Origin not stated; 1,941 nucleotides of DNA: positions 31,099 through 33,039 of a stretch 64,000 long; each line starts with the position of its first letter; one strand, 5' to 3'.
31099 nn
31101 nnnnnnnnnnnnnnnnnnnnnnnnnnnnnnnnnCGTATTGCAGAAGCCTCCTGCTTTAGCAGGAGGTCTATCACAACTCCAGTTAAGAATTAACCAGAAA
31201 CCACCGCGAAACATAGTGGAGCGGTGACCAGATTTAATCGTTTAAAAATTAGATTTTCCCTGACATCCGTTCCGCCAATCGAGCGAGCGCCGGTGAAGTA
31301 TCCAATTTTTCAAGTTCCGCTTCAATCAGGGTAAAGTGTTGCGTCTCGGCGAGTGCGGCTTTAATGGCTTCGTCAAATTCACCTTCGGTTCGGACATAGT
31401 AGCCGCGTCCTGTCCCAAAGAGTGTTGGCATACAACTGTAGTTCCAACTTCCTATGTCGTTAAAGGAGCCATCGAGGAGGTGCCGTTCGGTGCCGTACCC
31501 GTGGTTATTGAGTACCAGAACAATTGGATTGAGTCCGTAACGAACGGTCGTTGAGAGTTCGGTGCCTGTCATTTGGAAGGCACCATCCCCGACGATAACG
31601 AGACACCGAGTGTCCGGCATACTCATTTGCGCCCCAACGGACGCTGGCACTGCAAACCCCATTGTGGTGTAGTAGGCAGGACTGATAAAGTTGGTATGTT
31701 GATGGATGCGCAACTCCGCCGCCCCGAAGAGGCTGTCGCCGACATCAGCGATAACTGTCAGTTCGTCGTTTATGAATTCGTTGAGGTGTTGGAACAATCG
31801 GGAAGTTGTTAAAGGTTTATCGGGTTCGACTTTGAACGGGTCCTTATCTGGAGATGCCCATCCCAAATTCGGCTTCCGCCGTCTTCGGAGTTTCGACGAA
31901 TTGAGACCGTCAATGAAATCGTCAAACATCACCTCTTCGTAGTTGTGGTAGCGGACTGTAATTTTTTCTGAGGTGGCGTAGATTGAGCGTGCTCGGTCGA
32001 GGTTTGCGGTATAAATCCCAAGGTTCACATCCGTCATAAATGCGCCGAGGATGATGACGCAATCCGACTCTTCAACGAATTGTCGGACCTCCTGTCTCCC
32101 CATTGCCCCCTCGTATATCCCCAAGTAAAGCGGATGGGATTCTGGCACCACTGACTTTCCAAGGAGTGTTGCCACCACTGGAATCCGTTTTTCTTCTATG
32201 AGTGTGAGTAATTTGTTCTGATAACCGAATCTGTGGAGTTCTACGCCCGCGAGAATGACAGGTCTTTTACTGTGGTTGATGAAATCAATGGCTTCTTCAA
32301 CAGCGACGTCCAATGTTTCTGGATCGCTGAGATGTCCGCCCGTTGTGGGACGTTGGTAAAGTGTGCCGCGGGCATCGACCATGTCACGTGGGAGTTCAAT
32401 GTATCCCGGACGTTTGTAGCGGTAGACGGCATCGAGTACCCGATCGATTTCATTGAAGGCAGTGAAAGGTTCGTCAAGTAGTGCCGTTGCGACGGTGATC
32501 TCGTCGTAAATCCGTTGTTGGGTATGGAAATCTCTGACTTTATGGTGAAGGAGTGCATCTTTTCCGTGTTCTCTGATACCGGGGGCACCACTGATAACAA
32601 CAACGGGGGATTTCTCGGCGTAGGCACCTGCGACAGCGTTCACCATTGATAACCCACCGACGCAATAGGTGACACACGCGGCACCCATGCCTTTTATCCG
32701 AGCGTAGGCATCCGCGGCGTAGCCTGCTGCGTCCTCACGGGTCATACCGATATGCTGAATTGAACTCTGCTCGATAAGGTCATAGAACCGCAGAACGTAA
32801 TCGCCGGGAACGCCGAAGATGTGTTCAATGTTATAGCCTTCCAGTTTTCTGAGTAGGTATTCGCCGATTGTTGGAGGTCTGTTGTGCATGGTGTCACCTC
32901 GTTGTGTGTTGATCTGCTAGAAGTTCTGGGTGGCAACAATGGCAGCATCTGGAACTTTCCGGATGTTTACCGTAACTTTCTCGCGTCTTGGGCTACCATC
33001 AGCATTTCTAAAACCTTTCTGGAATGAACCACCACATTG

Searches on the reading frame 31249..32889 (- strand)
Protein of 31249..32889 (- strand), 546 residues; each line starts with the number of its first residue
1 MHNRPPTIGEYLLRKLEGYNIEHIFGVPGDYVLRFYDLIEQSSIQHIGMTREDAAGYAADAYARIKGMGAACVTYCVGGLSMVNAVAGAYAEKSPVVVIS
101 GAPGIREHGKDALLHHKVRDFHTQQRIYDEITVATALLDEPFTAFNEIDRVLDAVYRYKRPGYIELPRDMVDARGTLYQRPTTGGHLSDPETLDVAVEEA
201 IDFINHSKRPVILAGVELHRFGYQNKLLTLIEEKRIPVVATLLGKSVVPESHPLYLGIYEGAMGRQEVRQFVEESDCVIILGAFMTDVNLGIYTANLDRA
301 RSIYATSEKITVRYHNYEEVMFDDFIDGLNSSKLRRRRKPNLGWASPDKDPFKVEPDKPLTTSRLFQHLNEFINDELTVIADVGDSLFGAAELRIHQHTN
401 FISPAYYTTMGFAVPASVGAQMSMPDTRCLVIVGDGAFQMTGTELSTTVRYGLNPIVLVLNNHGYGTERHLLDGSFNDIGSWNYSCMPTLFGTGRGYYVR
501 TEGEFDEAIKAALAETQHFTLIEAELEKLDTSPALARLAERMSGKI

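Call 35: find_encoding_contigs(protein=window:31249-32889:-, flank=4000, max_places=8)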
Protein window:31249-32889:- (546 aa): 6 contigs read that carry it; 5 places shown.
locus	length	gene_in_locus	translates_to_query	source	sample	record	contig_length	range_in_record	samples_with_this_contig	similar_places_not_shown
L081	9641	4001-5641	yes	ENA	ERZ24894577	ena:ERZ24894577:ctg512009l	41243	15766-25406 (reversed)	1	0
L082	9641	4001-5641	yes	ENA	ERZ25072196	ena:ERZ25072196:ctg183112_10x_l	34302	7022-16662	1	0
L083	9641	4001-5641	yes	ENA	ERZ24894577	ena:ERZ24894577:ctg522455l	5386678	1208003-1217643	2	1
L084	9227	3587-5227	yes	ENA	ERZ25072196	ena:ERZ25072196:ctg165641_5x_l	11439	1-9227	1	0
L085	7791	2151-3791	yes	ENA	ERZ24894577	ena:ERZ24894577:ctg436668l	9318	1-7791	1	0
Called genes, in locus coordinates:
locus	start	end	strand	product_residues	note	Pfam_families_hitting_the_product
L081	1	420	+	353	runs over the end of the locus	-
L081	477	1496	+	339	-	-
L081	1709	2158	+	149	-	PF02580:Tyr_Deacylase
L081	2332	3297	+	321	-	PF03786:UxuA, PF01261:AP_endonuc_2, PF03786:UxuA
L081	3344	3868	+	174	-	-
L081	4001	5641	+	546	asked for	PF02776:TPP_enzyme_N, PF00205:TPP_enzyme_M, PF02775:TPP_enzyme_C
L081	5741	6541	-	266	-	PF01261:AP_endonuc_2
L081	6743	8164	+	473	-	PF06917:Pectate_lyase_2 (weak)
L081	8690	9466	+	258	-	PF01261:AP_endonuc_2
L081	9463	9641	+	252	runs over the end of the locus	PF01261:AP_endonuc_2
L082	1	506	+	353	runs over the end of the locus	-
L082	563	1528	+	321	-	-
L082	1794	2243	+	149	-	PF02580:Tyr_Deacylase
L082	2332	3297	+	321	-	PF03786:UxuA, PF01261:AP_endonuc_2, PF03786:UxuA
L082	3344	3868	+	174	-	-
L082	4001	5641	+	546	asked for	PF02776:TPP_enzyme_N, PF00205:TPP_enzyme_M, PF02775:TPP_enzyme_C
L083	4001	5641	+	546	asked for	PF02776:TPP_enzyme_N, PF00205:TPP_enzyme_M, PF02775:TPP_enzyme_C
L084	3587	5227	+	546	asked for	PF02776:TPP_enzyme_N, PF00205:TPP_enzyme_M, PF02775:TPP_enzyme_C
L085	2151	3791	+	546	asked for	PF02776:TPP_enzyme_N, PF00205:TPP_enzyme_M, PF02775:TPP_enzyme_C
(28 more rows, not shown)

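Call 87: search_protein_families(library=pfam, proteins=[window:31249-32889:-], max_evalue=0.001)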
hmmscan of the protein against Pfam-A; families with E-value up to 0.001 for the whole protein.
window:31249-32889:- (546 aa): 3 families
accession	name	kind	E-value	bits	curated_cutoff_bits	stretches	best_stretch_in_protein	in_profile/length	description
PF02775.26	TPP_enzyme_C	-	2.5e-28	99.2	21.9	1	382-523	1-150/151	Thiamine pyrophosphate enzyme, C-terminal TPP binding domain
PF02776.23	TPP_enzyme_N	-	2.5e-28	98.7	26.8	1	7-112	2-109/119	Thiamine pyrophosphate enzyme, N-terminal TPP binding domain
PF00205.28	TPP_enzyme_M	-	7.5e-25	87.7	30.4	1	197-300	1-104/137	Thiamine pyrophosphate enzyme, central domain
